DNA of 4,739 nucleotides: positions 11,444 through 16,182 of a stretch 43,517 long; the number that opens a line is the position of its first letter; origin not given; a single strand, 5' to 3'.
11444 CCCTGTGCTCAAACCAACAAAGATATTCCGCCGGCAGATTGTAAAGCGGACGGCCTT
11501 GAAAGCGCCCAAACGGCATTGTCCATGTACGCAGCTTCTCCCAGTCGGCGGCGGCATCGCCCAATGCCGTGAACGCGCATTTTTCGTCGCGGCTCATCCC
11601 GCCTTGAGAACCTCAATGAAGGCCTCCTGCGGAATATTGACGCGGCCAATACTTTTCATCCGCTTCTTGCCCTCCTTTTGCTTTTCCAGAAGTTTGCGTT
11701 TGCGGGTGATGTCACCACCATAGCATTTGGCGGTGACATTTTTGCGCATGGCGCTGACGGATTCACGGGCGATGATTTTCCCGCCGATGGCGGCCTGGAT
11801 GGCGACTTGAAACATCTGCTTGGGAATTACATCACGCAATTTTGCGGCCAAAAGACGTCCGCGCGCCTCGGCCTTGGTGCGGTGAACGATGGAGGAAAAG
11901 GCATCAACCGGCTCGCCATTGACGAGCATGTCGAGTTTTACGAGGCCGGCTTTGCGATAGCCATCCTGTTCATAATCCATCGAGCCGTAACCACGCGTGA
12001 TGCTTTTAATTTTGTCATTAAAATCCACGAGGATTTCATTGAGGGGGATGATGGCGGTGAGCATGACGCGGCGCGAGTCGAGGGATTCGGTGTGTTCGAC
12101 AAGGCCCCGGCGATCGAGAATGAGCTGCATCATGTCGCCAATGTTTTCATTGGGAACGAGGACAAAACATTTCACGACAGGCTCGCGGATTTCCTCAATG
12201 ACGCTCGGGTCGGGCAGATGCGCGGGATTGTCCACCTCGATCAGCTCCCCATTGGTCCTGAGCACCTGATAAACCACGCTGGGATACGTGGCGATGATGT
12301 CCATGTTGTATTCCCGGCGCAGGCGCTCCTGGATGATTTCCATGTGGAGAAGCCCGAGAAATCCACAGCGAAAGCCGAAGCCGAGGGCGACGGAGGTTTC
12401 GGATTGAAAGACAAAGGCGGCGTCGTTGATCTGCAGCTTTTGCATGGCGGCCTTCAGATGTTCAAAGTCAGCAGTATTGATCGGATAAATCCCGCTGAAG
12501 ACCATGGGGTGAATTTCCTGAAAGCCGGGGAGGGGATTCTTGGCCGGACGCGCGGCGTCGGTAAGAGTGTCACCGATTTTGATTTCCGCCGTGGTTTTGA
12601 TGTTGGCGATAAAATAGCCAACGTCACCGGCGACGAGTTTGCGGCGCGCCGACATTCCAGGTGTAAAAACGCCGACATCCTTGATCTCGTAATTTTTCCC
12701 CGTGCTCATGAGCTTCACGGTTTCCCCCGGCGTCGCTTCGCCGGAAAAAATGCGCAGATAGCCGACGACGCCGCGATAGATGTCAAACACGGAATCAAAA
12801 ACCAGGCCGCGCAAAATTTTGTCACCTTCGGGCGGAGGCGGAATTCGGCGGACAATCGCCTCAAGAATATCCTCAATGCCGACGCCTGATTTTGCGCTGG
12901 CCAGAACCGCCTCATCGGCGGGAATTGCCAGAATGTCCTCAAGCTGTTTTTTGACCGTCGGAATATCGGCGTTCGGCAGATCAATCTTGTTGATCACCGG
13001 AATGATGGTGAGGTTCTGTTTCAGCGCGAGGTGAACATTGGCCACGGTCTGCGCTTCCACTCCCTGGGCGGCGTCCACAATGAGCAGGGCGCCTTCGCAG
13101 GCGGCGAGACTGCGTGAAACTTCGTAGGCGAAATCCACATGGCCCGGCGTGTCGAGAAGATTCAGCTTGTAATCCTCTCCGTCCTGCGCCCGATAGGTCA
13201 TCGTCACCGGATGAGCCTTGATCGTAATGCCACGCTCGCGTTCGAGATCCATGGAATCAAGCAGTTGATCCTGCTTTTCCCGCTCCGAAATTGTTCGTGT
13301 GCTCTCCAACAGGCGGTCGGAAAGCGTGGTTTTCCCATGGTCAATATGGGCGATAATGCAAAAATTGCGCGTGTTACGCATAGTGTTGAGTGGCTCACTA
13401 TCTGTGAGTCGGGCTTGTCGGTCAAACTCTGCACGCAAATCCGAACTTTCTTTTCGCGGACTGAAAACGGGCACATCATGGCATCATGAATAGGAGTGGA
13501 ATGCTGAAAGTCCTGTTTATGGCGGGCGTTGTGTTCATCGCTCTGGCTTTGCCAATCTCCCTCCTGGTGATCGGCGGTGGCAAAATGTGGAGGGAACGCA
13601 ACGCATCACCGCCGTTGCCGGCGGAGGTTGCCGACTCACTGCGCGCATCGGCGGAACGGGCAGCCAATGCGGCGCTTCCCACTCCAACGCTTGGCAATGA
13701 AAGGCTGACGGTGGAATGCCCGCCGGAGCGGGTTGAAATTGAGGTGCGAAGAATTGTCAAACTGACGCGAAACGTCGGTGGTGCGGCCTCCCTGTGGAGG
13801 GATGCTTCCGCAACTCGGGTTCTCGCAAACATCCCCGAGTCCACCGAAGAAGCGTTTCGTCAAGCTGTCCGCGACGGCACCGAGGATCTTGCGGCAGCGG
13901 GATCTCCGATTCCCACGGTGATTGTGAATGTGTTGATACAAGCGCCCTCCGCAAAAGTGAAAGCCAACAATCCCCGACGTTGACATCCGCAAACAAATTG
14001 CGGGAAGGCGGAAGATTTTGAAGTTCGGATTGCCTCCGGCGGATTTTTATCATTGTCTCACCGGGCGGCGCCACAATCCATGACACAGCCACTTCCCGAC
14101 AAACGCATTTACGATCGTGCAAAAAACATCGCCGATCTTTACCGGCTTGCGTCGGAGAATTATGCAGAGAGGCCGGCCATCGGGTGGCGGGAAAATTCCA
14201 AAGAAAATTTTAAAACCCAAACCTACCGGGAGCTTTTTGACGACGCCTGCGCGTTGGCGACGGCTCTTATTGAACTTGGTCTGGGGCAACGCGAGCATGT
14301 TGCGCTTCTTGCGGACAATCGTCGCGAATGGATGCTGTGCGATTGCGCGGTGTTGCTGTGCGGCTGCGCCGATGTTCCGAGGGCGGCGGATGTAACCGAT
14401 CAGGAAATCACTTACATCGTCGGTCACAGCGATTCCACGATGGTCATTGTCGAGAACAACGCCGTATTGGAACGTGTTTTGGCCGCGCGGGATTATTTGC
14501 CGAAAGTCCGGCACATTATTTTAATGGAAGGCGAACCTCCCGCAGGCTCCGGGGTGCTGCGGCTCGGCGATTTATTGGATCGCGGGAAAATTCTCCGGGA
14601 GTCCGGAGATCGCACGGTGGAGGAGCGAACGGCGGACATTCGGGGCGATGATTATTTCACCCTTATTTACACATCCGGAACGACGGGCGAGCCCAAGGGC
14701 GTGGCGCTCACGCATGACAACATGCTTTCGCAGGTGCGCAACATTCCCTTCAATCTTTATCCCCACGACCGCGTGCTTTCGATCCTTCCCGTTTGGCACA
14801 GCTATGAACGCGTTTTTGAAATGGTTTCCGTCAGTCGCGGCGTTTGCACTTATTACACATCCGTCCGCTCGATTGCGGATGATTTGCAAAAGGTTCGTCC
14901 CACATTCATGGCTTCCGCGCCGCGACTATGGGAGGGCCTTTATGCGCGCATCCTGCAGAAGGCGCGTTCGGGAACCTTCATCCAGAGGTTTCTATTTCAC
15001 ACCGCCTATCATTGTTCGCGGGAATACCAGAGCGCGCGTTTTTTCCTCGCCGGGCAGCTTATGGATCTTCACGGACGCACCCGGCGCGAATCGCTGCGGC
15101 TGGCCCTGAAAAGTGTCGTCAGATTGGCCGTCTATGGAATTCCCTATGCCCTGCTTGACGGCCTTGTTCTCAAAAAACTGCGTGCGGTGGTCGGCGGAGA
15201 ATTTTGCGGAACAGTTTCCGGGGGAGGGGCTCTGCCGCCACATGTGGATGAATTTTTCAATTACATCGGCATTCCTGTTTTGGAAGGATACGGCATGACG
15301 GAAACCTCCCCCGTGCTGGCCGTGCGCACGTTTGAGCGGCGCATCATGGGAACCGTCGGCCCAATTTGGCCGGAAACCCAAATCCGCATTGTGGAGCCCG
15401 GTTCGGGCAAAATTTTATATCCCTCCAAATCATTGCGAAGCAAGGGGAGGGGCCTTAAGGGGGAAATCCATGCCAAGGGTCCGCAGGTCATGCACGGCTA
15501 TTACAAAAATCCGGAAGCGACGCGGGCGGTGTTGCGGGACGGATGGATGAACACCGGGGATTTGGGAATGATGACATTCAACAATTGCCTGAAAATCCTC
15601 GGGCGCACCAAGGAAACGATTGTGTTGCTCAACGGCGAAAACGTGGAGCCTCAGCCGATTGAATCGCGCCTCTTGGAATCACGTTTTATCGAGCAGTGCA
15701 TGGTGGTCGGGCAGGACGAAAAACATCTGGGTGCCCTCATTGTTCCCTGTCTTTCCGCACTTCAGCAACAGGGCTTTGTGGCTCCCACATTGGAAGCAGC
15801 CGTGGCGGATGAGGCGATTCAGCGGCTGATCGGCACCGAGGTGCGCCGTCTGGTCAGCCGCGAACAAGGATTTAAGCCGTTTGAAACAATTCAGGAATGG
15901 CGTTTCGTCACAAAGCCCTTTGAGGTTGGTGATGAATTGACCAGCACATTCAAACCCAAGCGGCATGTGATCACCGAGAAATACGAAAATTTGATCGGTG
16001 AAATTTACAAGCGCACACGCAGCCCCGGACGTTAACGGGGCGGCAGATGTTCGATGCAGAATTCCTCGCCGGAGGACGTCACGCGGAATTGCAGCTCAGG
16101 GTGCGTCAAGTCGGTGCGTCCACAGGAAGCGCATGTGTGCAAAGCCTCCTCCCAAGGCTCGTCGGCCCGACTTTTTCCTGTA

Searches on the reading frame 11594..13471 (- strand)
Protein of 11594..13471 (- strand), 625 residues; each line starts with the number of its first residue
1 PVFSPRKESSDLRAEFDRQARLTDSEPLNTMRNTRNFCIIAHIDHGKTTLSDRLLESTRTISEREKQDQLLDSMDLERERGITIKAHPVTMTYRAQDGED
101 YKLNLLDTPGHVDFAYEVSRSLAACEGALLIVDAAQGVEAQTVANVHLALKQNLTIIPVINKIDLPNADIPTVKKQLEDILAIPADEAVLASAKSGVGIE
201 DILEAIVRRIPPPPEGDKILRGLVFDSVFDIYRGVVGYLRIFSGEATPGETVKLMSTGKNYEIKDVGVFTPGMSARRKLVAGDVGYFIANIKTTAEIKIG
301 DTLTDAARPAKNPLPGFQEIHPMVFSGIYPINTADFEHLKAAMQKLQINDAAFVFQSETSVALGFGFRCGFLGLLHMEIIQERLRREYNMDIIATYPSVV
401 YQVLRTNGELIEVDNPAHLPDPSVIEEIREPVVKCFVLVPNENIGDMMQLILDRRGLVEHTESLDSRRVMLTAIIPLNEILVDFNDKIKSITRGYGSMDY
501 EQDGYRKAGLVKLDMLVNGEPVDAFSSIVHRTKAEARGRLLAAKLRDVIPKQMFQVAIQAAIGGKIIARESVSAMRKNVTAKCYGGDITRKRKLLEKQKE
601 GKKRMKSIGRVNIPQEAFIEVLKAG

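Call 25: search_protein_families(library=pfam, proteins=[window:11594-13471:-], max_evalue=0.0001)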
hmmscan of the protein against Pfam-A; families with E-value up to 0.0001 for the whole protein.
window:11594-13471:- (625 aa): 6 families
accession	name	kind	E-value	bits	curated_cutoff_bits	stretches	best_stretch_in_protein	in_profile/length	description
PF00009.33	GTP_EFTU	-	2.6e-56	190.7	26.5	1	33-212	2-188/188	Elongation factor Tu GTP binding domain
PF06421.17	LepA_C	-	2.6e-50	169.5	29.7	1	517-623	1-107/107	GTP-binding protein LepA C-terminus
PF00679.30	EFG_C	-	1.3e-21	76.8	27.9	1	428-513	2-86/89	Elongation factor G C-terminus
PF03144.31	GTP_EFTU_D2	-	1.9e-11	44.6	30.3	1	234-304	1-73/73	Elongation factor Tu domain 2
PF14492.12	EFG_III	-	1.6e-05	25.3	27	0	322-393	4-72/75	Elongation Factor G, domain III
PF16658.11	RF3_C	-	5.8e-05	23.4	40.1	0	320-395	7-79/132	Class II release factor RF3, C-terminal domain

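Call 70: find_homologous_proteins(query=window:11594-13471:-, max_evalue=1e-50)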
Query window:11594-13471:- (625 aa): 8000 proteins with E <= 1e-50 among 8000 candidates; the best 120 are listed.
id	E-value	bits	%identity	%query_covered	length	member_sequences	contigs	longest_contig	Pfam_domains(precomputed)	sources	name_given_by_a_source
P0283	0.0e+0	1262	96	95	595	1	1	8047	PF00679.31,PF14492.13,PF06421.18,PF00009.34,PF03144.32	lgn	-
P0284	0.0e+0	1261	95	95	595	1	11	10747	PF00679.31,PF14492.13,PF06421.18,PF00009.34,PF03144.32,PF22042.3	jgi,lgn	-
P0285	0.0e+0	1261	95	95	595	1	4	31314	PF00679.31,PF14492.13,PF06421.18,PF00009.34,PF03144.32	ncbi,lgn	-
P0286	0.0e+0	1246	93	95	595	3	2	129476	PF00679.31,PF06421.18,PF00009.34,PF03144.32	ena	-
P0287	0.0e+0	1243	93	95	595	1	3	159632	PF00679.31,PF14492.13,PF06421.18,PF00009.34,PF03144.32,PF22042.3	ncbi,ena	-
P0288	0.0e+0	1241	93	95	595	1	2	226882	PF00679.31,PF06421.18,PF00009.34,PF03144.32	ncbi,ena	-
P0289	0.0e+0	1241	93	95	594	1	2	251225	PF00679.31,PF06421.18,PF00009.34,PF03144.32,PF22042.3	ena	-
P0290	0.0e+0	1240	93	95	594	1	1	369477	PF00679.31,PF14492.13,PF06421.18,PF00009.34,PF03144.32,PF22042.3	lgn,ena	-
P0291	0.0e+0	1240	93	95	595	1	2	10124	PF00679.31,PF06421.18,PF00009.34,PF03144.32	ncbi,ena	-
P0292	0.0e+0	1240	93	95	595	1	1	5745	PF00679.31,PF14492.13,PF06421.18,PF00009.34,PF03144.32,PF22042.3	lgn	-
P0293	0.0e+0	1239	93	95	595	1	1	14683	PF00679.31,PF06421.18,PF00009.34,PF03144.32,PF22042.3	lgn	-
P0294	0.0e+0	1238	93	95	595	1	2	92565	PF00679.31,PF06421.18,PF00009.34,PF03144.32,PF22042.3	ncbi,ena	-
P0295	0.0e+0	1236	93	95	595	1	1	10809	PF00679.31,PF06421.18,PF00009.34,PF03144.32,PF22042.3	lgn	-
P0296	0.0e+0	1226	77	88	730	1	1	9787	PF00679.31,PF06421.18,PF00009.34,PF03144.32,PF22042.3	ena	-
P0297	0.0e+0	1223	92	95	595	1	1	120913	PF00679.31,PF06421.18,PF00009.34,PF03144.32,PF22042.3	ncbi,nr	ncbi:MAG: elongation factor 4 [Chthoniobacterales bacterium]|nr:elongation factor 4 [Chthoniobactera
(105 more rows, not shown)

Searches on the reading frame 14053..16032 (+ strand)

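Call 25: search_protein_families(library=pfam, proteins=[window:14053-16032:+], max_evalue=0.0001)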
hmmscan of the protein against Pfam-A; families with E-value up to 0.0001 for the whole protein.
window:14053-16032:+ (660 aa): 2 families
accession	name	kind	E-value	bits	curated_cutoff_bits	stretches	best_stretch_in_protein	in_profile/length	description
PF00501.34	AMP-binding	-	4.6e-76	256.5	29.9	1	35-484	6-384/384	AMP-binding enzyme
PF23562.2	AMP-binding_C_3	-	9.6e-11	42.6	20.8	1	521-654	2-122/124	AMP-binding enzyme C-terminal domain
